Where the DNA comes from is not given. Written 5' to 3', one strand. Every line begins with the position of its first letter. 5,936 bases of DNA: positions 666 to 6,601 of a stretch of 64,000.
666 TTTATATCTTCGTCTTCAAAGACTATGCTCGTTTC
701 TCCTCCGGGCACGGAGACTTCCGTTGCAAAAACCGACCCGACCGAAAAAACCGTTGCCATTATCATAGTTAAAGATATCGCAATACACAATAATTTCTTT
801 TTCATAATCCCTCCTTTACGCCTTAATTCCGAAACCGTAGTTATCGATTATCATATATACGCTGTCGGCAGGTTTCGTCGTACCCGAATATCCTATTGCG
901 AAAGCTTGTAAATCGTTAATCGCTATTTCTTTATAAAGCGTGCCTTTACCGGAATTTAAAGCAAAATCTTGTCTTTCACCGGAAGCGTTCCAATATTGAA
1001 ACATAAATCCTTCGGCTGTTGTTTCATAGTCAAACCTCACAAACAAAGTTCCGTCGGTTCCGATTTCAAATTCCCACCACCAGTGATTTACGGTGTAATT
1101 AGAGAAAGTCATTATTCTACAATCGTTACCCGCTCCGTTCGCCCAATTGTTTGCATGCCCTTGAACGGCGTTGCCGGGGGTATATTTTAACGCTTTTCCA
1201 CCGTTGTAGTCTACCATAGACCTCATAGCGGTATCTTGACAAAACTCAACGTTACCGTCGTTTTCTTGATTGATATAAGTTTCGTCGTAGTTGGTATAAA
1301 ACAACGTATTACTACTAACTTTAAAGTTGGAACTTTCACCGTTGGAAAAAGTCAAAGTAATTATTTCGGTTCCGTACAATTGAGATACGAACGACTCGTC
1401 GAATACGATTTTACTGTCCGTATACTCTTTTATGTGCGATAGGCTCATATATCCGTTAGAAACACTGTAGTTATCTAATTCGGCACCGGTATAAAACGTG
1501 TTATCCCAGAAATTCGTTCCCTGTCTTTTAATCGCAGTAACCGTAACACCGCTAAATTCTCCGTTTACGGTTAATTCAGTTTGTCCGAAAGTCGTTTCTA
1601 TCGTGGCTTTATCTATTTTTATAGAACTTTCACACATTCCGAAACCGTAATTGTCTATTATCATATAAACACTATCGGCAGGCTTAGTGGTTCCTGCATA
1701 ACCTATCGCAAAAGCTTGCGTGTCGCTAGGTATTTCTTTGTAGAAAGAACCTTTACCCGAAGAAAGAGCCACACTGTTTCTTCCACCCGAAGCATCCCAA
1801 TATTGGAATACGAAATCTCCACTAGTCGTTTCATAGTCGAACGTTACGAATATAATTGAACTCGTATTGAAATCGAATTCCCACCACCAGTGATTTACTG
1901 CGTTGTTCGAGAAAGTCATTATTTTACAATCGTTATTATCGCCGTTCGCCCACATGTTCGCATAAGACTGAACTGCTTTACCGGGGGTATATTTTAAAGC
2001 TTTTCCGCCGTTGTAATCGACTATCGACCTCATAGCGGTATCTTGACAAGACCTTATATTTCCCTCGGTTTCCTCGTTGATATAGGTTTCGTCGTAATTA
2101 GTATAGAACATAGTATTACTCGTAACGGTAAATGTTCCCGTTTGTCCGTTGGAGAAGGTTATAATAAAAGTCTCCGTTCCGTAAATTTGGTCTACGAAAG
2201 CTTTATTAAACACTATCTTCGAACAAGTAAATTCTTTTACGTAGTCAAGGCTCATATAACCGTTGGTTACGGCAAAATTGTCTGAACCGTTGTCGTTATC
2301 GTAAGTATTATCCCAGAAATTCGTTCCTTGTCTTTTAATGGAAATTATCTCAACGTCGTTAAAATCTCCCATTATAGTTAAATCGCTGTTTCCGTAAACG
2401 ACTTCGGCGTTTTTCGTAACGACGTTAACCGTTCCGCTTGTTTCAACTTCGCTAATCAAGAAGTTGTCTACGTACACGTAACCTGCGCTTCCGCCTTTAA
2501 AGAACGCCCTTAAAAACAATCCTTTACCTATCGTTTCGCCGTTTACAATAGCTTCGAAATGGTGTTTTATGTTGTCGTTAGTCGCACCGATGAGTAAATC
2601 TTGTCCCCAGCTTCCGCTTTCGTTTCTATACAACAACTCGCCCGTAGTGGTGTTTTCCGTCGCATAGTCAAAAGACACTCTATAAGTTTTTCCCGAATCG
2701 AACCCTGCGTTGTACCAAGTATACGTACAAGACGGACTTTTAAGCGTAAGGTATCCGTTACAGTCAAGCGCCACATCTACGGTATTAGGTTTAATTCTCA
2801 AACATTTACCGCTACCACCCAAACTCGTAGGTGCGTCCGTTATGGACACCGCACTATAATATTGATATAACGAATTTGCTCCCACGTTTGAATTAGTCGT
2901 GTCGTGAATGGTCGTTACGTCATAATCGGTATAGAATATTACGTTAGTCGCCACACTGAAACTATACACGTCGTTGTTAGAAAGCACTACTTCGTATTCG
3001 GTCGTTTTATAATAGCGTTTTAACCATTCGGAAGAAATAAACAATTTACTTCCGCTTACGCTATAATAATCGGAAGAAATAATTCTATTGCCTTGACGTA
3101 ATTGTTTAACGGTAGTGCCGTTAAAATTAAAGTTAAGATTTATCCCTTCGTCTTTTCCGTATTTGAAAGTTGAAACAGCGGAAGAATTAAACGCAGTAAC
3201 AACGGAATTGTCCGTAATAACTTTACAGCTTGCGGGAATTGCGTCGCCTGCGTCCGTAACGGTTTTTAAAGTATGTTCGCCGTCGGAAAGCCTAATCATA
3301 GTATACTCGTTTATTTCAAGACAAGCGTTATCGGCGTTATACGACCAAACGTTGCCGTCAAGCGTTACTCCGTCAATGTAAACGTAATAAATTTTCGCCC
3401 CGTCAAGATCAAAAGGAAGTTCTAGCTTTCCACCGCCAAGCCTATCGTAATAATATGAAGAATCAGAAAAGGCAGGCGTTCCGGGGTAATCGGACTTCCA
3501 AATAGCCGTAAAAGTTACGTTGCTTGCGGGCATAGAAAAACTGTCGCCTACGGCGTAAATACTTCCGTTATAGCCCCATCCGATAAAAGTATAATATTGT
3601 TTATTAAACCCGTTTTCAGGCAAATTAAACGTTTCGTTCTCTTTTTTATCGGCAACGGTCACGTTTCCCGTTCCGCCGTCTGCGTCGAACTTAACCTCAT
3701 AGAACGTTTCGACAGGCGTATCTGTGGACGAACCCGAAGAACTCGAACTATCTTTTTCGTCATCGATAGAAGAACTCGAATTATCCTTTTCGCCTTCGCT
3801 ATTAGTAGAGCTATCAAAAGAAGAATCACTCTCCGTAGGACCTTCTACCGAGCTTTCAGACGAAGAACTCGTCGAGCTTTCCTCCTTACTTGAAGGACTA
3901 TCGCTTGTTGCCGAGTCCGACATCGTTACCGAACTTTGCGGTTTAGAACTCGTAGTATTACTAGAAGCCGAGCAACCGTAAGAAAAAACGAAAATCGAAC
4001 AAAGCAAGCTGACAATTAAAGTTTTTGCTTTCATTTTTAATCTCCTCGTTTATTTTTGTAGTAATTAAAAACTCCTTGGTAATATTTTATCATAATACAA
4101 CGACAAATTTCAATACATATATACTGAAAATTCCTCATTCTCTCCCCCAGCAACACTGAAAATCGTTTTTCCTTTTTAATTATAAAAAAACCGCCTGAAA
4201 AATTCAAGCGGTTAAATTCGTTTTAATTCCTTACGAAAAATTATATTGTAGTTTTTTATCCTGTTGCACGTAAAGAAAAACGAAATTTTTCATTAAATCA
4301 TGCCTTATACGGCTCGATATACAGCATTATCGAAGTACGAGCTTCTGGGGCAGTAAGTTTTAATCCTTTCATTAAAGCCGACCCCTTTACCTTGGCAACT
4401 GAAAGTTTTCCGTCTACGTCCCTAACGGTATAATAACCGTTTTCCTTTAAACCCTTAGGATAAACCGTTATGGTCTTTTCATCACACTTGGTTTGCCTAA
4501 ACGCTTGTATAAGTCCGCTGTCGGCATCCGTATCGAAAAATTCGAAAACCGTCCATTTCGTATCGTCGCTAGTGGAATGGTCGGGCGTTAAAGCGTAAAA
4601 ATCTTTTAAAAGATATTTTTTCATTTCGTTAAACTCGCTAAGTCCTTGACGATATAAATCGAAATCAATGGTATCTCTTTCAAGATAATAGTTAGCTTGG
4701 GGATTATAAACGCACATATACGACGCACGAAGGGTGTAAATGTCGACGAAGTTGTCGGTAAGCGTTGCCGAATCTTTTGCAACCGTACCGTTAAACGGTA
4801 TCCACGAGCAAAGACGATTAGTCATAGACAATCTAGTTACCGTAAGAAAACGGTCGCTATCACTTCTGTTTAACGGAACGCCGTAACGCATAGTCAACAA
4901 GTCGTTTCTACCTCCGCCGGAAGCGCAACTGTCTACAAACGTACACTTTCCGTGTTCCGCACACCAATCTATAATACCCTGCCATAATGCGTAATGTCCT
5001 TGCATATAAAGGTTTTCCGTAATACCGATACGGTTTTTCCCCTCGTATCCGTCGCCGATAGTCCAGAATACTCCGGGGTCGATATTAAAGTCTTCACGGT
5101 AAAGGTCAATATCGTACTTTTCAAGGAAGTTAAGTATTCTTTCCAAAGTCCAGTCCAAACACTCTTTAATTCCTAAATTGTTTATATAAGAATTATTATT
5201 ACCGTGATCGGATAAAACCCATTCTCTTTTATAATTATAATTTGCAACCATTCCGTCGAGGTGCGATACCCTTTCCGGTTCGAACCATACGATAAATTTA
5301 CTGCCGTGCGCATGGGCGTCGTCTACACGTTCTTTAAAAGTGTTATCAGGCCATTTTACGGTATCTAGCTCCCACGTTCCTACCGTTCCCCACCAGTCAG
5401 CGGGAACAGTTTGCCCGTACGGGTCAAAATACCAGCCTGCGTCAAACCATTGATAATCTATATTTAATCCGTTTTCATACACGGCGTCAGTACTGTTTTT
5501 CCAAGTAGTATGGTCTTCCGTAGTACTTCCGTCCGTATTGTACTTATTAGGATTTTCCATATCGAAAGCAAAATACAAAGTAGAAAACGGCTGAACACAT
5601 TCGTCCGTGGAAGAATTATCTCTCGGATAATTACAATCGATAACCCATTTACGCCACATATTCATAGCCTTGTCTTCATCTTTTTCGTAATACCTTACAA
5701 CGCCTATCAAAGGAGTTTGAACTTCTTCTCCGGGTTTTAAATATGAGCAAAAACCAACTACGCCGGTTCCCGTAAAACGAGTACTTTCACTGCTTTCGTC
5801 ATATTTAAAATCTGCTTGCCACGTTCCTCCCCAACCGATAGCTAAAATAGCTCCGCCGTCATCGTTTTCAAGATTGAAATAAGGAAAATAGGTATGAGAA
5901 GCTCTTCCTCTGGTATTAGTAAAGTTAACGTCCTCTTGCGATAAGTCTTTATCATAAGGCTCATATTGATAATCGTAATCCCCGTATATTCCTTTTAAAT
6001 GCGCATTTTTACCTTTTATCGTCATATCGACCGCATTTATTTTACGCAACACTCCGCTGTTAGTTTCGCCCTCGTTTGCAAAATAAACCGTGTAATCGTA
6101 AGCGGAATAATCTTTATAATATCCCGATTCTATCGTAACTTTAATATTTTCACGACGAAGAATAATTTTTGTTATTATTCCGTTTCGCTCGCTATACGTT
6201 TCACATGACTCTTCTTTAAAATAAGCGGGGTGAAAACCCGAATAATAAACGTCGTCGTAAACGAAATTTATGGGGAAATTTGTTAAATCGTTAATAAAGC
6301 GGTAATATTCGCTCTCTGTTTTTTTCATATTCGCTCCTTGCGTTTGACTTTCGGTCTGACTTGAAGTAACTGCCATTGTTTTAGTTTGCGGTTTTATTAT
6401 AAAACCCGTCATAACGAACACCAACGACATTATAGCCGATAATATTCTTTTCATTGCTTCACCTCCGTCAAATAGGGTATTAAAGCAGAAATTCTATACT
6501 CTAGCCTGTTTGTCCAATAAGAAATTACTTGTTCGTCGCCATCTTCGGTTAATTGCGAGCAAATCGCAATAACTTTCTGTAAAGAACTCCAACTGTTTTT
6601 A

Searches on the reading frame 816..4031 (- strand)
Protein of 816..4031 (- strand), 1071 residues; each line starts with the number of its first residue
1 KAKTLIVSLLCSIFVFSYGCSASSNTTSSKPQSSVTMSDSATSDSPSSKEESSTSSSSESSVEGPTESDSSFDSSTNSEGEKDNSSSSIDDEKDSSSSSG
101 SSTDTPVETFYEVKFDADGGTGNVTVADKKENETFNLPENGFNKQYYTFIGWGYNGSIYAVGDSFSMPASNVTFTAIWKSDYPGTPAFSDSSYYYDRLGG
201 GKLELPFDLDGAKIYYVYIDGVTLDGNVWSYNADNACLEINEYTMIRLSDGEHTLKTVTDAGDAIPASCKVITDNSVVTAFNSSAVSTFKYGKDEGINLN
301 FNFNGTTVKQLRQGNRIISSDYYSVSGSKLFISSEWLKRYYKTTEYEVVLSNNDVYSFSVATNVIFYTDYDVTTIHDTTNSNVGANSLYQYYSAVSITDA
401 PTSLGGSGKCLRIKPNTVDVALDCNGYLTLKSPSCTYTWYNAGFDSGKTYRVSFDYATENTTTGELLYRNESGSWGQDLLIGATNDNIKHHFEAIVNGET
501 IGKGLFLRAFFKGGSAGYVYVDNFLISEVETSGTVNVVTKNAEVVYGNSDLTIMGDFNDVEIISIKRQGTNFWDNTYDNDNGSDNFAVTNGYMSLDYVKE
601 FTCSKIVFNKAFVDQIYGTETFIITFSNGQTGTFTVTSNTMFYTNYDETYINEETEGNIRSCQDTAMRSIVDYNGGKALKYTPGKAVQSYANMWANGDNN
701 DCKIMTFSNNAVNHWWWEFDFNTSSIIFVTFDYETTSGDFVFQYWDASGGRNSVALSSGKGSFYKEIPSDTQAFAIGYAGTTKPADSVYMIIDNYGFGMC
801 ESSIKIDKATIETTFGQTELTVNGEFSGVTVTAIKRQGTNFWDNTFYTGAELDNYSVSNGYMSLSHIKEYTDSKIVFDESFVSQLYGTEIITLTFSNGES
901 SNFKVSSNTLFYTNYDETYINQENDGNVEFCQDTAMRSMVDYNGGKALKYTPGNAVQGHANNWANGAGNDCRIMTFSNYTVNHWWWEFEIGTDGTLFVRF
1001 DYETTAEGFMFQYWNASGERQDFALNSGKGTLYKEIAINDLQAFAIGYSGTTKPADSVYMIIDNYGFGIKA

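Call 9: search_protein_families(library=pfam, proteins=[window:816-4031:-], max_evalue=0.001)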
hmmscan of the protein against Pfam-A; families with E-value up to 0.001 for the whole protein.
window:816-4031:- (1071 aa): 2 families
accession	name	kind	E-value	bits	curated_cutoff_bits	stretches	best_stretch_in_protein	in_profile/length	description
PF03442.20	CBM_X2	-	3.4e-08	33.9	28.9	1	286-340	5-62/83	Carbohydrate binding domain X2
PF09479.16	Flg_new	-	4.7e-06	27.1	27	1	111-176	1-64/65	Listeria-Bacteroides repeat domain (List_Bact_rpt)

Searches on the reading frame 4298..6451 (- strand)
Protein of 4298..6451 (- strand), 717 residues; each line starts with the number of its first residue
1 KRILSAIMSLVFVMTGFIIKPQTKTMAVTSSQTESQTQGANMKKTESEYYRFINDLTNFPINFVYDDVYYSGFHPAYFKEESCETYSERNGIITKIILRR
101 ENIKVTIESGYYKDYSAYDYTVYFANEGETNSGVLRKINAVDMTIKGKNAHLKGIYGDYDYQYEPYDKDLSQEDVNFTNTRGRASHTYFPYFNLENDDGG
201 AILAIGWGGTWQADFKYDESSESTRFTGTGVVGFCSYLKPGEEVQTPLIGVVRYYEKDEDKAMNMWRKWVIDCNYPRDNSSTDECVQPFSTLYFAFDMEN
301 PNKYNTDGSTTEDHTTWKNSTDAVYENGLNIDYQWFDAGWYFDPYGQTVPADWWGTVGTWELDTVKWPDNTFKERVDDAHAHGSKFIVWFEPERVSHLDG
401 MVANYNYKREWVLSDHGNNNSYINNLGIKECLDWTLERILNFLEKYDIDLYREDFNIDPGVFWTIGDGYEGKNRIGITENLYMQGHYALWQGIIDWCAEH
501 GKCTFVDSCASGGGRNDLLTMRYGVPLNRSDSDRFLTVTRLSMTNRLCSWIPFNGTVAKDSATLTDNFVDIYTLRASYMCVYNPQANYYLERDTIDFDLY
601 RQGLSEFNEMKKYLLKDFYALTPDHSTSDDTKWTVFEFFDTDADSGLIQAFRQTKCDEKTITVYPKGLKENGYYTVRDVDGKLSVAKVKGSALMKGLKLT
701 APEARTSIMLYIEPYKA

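Call 9: search_protein_families(library=pfam, proteins=[window:4298-6451:-], max_evalue=0.001)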
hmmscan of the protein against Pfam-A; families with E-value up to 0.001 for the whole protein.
window:4298-6451:- (717 aa): 1 family
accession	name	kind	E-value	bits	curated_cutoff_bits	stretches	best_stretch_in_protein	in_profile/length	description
PF02065.24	Melibiase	-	1.4e-12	47.7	27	1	326-543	67-270/347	Melibiase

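Call 85: search_solved_structures(query=window:4298-6451:-, max_evalue=0.001)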
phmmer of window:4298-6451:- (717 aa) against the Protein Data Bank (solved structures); distinct sequences matched with E-value up to 0.001: 5.
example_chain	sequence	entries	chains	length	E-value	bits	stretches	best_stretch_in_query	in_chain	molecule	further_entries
2xn0_A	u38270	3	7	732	2.4e-10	42.7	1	111-532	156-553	ALPHA-GALACTOSIDASE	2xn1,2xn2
6phu_A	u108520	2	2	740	2.2e-07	32.9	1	356-532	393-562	Alpha-galactosidase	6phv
3mi6_A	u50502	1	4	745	2.4e-07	32.7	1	329-531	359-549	Alpha-galactosidase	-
6phw_A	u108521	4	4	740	4.9e-07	31.7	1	356-532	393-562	Alpha-galactosidase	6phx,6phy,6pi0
2yfn_A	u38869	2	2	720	2.2e-05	26.3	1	328-676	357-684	ALPHA-GALACTOSIDASE-SUCROSE KINASE AGASK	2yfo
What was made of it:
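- On ArbA-type ArsR-family carbohydrate-utilisation regulators: Copy 1 faces an operon with a GH36-like enzyme (calls 9, 85).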
